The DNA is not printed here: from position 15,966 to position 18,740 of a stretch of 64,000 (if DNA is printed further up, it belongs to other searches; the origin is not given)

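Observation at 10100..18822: Two paralogous GMC-oxidoreductase + TRAP-transporter modules that have decayed reciprocally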

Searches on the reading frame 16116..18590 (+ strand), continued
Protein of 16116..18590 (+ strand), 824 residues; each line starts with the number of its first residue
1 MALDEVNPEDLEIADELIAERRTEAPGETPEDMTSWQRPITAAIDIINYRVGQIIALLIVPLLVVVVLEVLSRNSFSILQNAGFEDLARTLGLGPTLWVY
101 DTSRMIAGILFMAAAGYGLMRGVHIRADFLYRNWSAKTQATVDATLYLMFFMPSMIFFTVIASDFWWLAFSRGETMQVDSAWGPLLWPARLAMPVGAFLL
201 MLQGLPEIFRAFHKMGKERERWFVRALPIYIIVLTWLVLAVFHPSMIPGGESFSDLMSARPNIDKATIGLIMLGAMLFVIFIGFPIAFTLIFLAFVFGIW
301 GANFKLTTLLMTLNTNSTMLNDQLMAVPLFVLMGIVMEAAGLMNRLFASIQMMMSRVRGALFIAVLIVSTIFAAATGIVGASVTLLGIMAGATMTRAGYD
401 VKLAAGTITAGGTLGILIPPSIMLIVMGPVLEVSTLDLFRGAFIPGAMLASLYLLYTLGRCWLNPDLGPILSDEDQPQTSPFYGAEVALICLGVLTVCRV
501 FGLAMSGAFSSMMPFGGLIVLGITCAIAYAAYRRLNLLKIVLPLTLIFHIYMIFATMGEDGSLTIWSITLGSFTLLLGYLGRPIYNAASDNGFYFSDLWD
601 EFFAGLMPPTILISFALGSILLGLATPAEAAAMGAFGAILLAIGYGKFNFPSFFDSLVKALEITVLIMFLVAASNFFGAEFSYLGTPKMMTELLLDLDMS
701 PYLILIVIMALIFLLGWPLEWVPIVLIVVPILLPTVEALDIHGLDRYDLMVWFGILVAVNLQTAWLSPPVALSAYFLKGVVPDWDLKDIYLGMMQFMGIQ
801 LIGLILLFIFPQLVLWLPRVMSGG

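Call 76: find_homologous_proteins(query=L101:56-1654:+, max_evalue=1e-50)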
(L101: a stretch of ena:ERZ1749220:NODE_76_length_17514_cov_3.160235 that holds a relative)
Query L101:56-1654:+ (533 aa): 8000 proteins with E <= 1e-50 among 8000 candidates; the best 120 are listed.
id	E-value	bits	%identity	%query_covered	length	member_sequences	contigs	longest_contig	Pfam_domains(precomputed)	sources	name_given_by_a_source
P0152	0.0e+0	1237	100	100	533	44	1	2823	PF01266.31,PF00890.31,PF05199.20,PF00732.26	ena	-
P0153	0.0e+0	1041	83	100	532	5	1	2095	PF00890.31,PF05199.20,PF00732.26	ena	-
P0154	0.0e+0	1034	82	99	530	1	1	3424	PF01266.31,PF00890.31,PF05199.20,PF00732.26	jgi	-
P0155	0.0e+0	1030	82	99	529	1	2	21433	PF00890.31,PF05199.20,PF00732.26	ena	-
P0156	0.0e+0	1030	82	99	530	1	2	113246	PF00890.31,PF05199.20,PF00732.26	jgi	-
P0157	0.0e+0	1029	82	99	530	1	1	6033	PF00890.31,PF05199.20,PF00732.26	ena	-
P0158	0.0e+0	1025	82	99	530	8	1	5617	PF00890.31,PF05199.20,PF00732.26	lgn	-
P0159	0.0e+0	1020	80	99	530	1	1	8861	PF00890.31,PF05199.20,PF00732.26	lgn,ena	-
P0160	0.0e+0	1020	80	99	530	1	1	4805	PF00890.31,PF05199.20,PF00732.26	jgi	-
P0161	0.0e+0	1015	80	99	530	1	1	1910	PF00890.31,PF05199.20,PF00732.26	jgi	jgi:choline dehydrogenase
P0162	0.0e+0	1013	81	99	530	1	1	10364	PF01266.31,PF00890.31,PF05199.20,PF00732.26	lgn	-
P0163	0.0e+0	1011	81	99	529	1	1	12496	PF00890.31,PF05199.20,PF00732.26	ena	-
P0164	0.0e+0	1010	81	99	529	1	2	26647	PF00890.31,PF05199.20,PF00732.26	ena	-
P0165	0.0e+0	1010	81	99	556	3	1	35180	PF00890.31,PF05199.20,PF00732.26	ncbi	-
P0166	3.5e-296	1001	79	99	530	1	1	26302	PF00890.31,PF05199.20,PF00732.26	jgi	-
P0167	1.7e-294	996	79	99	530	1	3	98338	PF00890.31,PF05199.20,PF00732.26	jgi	-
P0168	9.4e-292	987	80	98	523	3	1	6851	PF05199.20,PF00732.26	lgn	-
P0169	1.2e-290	983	78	99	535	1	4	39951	PF00890.31,PF05199.20,PF00732.26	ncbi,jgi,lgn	ncbi:MAG: choline dehydrogenase [Planctomycetota bacterium]|jgi:choline dehydrogenase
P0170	1.7e-290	983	79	99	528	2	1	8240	PF00890.31,PF05199.20,PF00732.26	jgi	-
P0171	4.4e-289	978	78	99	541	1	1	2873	PF01266.31,PF00890.31,PF07992.21,PF05199.20,PF00732.26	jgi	jgi:choline dehydrogenase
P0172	2.4e-288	975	79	98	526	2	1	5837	PF01266.31,PF00890.31,PF05199.20,PF00732.26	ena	-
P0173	8.5e-287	970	78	98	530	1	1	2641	PF00890.31,PF05199.20,PF00732.26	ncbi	-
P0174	1.1e-286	970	78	99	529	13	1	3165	PF01266.31,PF00890.31,PF07992.21,PF05199.20,PF00732.26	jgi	jgi:choline dehydrogenase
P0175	1.1e-286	970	77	100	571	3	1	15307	PF01266.31,PF00890.31,PF05199.20,PF00732.26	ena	-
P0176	5.7e-286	968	77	99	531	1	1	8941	PF00890.31,PF05199.20,PF00732.26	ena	-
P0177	9.3e-285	964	77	99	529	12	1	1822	PF00890.31,PF05199.20,PF00732.26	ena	-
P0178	1.3e-284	963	77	99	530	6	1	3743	PF01266.31,PF13450.13,PF05199.20,PF00732.26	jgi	-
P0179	1.9e-284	963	78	98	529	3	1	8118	PF00890.31,PF05199.20,PF00732.26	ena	-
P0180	5.0e-284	961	78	98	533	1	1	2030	PF01266.31,PF00890.31,PF05199.20,PF00732.26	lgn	-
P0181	1.9e-283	959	77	99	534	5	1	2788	PF01266.31,PF00890.31,PF05199.20,PF00732.26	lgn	-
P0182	2.4e-283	959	75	100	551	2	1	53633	PF01266.31,PF00890.31,PF05199.20,PF00732.26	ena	-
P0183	2.6e-283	959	77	99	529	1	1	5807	PF01266.31,PF00890.31,PF05199.20,PF00732.26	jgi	jgi:choline dehydrogenase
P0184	4.4e-283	958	77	99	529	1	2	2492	PF01266.31,PF00890.31,PF05199.20,PF00732.26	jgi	jgi:choline dehydrogenase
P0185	4.7e-283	958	76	99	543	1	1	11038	PF00890.31,PF05199.20,PF00732.26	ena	-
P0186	5.1e-283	958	77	99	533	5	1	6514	PF01266.31,PF05199.20,PF00732.26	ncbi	-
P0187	5.5e-283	958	77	98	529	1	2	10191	PF01266.31,PF00890.31,PF07992.21,PF05199.20,PF00732.26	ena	-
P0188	6.2e-283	958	76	99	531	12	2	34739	PF01266.31,PF00890.31,PF05199.20,PF00732.26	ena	-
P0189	8.3e-283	957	77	99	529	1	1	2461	PF01266.31,PF00890.31,PF05199.20,PF00732.26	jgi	jgi:choline dehydrogenase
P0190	2.6e-282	956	77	99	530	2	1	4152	PF00890.31,PF05199.20,PF00732.26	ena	-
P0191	6.2e-282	954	77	98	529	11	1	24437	PF00890.31,PF05199.20,PF00732.26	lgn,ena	-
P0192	6.9e-282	954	76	98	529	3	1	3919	PF01266.31,PF00890.31,PF05199.20,PF00732.26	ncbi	-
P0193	7.9e-282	954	76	99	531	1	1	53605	PF00890.31,PF05199.20,PF00732.26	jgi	-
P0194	8.0e-282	954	76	99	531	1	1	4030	PF00890.31,PF05199.20,PF00732.26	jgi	jgi:choline dehydrogenase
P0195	8.3e-282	954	77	98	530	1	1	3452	PF01266.31,PF00890.31,PF05199.20,PF00732.26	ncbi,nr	ncbi:MAG: choline dehydrogenase [Gammaproteobacteria bacterium]|nr:choline dehydrogenase [Gammaprote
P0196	9.1e-282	954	76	99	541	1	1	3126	PF01266.31,PF00890.31,PF05199.20,PF00732.26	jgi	jgi:choline dehydrogenase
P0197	9.3e-282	954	76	98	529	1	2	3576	PF01266.31,PF00890.31,PF07992.21,PF05199.20,PF00732.26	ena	-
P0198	1.4e-281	953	76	99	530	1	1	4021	PF01266.31,PF00890.31,PF05199.20,PF00732.26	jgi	jgi:choline dehydrogenase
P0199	1.4e-281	953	77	99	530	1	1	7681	PF01266.31,PF00890.31,PF05199.20,PF00732.26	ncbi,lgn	-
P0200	1.5e-281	953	76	99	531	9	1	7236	PF00890.31,PF05199.20,PF00732.26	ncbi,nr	ncbi:MAG: choline dehydrogenase [Proteobacteria bacterium]|nr:choline dehydrogenase [Pseudomonadota 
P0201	1.6e-281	953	76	99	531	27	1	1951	PF00890.31,PF05199.20,PF00732.26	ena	-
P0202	1.9e-281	953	75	99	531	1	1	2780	PF00890.31,PF05199.20,PF00732.26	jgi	-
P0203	3.5e-281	952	76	99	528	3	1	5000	PF00890.31,PF05199.20,PF00732.26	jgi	-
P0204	7.9e-281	951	75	99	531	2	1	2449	PF00890.31,PF05199.20,PF00732.26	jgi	jgi:choline dehydrogenase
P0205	1.3e-280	950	76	99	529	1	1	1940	PF00890.31,PF05199.20,PF00732.26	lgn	-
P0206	1.4e-280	950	75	99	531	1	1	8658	PF01266.31,PF00890.31,PF05199.20,PF00732.26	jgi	jgi:choline dehydrogenase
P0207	1.6e-280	950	76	99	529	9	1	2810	PF01266.31,PF00890.31,PF05199.20,PF00732.26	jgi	jgi:choline dehydrogenase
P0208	1.6e-280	950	77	98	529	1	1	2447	PF01266.31,PF00890.31,PF05199.20,PF00732.26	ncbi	-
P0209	2.0e-280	949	76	99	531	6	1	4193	PF01266.31,PF00890.31,PF05199.20,PF00732.26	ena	-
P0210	2.0e-280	949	76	99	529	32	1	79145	PF01266.31,PF00890.31,PF05199.20,PF00732.26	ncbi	-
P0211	3.0e-280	949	76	98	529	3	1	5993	PF01266.31,PF00890.31,PF05199.20,PF00732.26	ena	-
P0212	3.0e-280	949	75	99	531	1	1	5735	PF00890.31,PF05199.20,PF00732.26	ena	-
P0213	3.1e-280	949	76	99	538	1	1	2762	PF00890.31,PF05199.20,PF00732.26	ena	-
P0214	3.6e-280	948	76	99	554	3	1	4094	PF01266.31,PF00890.31,PF05199.20,PF00732.26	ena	-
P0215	4.7e-280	948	76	99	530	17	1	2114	PF01266.31,PF00890.31,PF05199.20,PF00732.26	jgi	-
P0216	8.5e-280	947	76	99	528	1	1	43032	PF00890.31,PF05199.20,PF00732.26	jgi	jgi:choline dehydrogenase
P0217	9.9e-280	947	76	98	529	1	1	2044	PF00890.31,PF05199.20,PF00732.26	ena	-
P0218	1.2e-279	947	76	99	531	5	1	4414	PF01266.31,PF00890.31,PF05199.20,PF00732.26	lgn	-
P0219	1.4e-279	947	77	98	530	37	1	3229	PF01266.31,PF00890.31,PF05199.20,PF00732.26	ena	-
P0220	2.2e-279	946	76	99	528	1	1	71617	PF00890.31,PF05199.20,PF00732.26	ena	-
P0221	2.9e-279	945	77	98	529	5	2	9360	PF00890.31,PF05199.20,PF00732.26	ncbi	-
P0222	3.9e-279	945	77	98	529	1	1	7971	PF00890.31,PF05199.20,PF00732.26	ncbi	-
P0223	5.3e-279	945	75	98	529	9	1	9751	PF00890.31,PF05199.20,PF00732.26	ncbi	-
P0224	7.5e-279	944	76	99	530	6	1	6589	PF00890.31,PF05199.20,PF00732.26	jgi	jgi:choline dehydrogenase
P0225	7.6e-279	944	75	98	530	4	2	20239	PF01266.31,PF00890.31,PF05199.20,PF00732.26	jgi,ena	-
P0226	9.5e-279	944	76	99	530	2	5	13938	PF01266.31,PF00890.31,PF05199.20,PF00732.26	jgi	jgi:choline dehydrogenase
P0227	1.2e-278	943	76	99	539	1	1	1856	PF01266.31,PF00890.31,PF05199.20,PF00732.26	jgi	jgi:choline dehydrogenase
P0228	1.6e-278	943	76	98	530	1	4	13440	PF01266.31,PF00890.31,PF05199.20,PF00732.26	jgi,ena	-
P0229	2.1e-278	943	76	99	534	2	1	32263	PF01266.31,PF00890.31,PF05199.20,PF00732.26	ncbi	-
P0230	2.6e-278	942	75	99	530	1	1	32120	PF05199.20,PF00732.26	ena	-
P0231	2.7e-278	942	76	98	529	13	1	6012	PF05199.20,PF00732.26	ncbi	-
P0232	3.3e-278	942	75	99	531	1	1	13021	PF05199.20,PF00732.26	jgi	-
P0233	3.4e-278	942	75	99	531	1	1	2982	PF00890.31,PF05834.19,PF05199.20,PF00732.26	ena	-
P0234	4.0e-278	942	75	99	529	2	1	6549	PF00890.31,PF05199.20,PF00732.26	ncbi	-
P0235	4.8e-278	941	75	99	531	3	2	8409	PF01266.31,PF00890.31,PF07992.21,PF05199.20,PF00732.26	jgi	-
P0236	7.1e-278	941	75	98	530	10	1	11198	PF00890.31,PF05199.20,PF00732.26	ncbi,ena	ncbi:MAG: choline dehydrogenase [Gammaproteobacteria bacterium]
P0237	7.1e-278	941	76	99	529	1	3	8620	PF01266.31,PF00890.31,PF07992.21,PF05199.20,PF00732.26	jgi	-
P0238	7.9e-278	941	75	99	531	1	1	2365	PF00890.31,PF05199.20,PF00732.26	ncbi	-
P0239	9.0e-278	941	76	99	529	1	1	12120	PF01266.31,PF00890.31,PF07992.21,PF05199.20,PF00732.26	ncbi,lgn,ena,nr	ncbi:MAG TPA: GMC family oxidoreductase N-terminal domain-containing protein [Gammaproteobacteria ba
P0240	9.6e-278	940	75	99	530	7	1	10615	PF01266.31,PF00890.31,PF05199.20,PF00732.26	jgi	-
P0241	1.8e-277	940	75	99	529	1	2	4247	PF00890.31,PF05199.20,PF00732.26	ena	-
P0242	2.1e-277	939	75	98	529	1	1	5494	PF00890.31,PF05199.20,PF00732.26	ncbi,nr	ncbi:MAG: choline dehydrogenase [Gammaproteobacteria bacterium]|nr:choline dehydrogenase [Gammaprote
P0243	2.8e-277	939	75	99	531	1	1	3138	PF00890.31,PF05199.20,PF00732.26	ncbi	-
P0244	2.9e-277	939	75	98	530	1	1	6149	PF01266.31,PF00890.31,PF05199.20,PF00732.26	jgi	-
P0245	3.1e-277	939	77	99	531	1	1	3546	PF05199.20,PF00732.26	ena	-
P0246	3.8e-277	938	75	99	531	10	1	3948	PF00890.31,PF05199.20,PF00732.26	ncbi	-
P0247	4.1e-277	938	75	99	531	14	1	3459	PF00890.31,PF05199.20,PF00732.26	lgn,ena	-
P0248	4.3e-277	938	75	98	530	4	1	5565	PF01266.31,PF00890.31,PF05199.20,PF00732.26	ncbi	-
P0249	5.2e-277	938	75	99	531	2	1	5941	PF01266.31,PF00890.31,PF05199.20,PF00732.26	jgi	jgi:choline dehydrogenase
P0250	5.3e-277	938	75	99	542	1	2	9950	PF00890.31,PF05199.20,PF00732.26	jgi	-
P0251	7.3e-277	938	75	99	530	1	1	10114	PF00890.31,PF05199.20,PF00732.26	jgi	-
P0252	1.3e-276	937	75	99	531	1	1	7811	PF00890.31,PF05199.20,PF00732.26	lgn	-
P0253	1.8e-276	936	74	99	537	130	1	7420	PF01266.31,PF00890.31,PF05199.20,PF00732.26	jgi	-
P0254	2.4e-276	936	75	99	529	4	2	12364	PF01266.31,PF00890.31,PF05199.20,PF00732.26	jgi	-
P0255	4.8e-276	935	75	99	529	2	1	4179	PF00890.31,PF05199.20,PF00732.26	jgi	-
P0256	5.7e-276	935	75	99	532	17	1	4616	PF00890.31,PF05199.20,PF00732.26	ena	-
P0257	7.0e-276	934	74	99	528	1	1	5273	PF01266.31,PF00890.31,PF05199.20,PF00732.26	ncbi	-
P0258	8.4e-276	934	75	99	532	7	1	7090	PF00890.31,PF05199.20,PF00732.26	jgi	jgi:choline dehydrogenase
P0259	1.2e-275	933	75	99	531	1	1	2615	PF00890.31,PF05199.20,PF00732.26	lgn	-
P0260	1.5e-275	933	75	99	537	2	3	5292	PF01266.31,PF00890.31,PF05199.20,PF00732.26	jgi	jgi:choline dehydrogenase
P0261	3.1e-275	932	74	99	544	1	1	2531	PF00890.31,PF05834.19,PF05199.20,PF00732.26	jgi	jgi:choline dehydrogenase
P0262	4.0e-275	932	75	99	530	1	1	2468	PF01266.31,PF00890.31,PF05199.20,PF00732.26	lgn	-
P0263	4.2e-275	932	75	99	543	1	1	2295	PF00890.31,PF05199.20,PF00732.26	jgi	jgi:choline dehydrogenase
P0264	6.1e-275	931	75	99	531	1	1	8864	PF00890.31,PF05199.20,PF00732.26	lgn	-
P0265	7.2e-275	931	75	99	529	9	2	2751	PF01266.31,PF00890.31,PF05199.20,PF00732.26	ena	-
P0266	1.1e-274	930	75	98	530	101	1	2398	PF01266.31,PF00890.31,PF05199.20,PF00732.26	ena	-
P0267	1.4e-274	930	75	99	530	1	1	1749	PF01266.31,PF00890.31,PF05199.20,PF00732.26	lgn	-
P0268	2.5e-274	929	75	98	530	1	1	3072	PF00890.31,PF05199.20,PF00732.26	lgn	-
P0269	3.5e-274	929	75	99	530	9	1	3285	PF01266.31,PF00890.31,PF05199.20,PF00732.26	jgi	-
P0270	4.1e-274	928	75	99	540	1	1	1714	PF00890.31,PF05199.20,PF00732.26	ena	-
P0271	4.9e-274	928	75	99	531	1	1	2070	PF00890.31,PF05199.20,PF00732.26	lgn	-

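Call 77: list_cluster_members(proteins=[P0152])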
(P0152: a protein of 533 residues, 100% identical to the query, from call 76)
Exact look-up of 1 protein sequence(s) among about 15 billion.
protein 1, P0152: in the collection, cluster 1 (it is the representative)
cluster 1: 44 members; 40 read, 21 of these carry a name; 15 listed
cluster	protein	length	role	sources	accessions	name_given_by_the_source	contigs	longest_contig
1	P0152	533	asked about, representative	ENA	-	-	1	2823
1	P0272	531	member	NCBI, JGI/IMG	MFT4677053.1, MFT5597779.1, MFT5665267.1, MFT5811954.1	MAG: choline dehydrogenase [Gammaproteobacteria bacterium] | choline dehydrogenase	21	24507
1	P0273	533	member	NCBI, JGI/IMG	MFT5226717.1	MAG: choline dehydrogenase [Polaribacter sp.] | choline dehydrogenase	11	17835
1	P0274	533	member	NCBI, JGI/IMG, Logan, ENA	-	choline dehydrogenase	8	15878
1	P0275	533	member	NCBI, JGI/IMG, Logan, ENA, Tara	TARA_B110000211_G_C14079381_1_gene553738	strand:- start:32 stop:1633 length:1602 start_codon:yes stop_codon:yes gene_type:complete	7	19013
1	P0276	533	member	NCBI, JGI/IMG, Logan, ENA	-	choline dehydrogenase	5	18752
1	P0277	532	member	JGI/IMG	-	choline dehydrogenase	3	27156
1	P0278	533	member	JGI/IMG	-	choline dehydrogenase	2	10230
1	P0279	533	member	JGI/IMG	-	choline dehydrogenase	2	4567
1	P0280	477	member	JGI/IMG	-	choline dehydrogenase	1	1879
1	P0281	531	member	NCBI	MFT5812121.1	MAG: choline dehydrogenase [Rubritalea sp.]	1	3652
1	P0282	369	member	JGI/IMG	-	choline dehydrogenase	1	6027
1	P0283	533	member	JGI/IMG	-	choline dehydrogenase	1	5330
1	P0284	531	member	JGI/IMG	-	choline dehydrogenase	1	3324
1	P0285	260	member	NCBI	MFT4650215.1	MAG: choline dehydrogenase, partial [Flavobacteriales bacterium]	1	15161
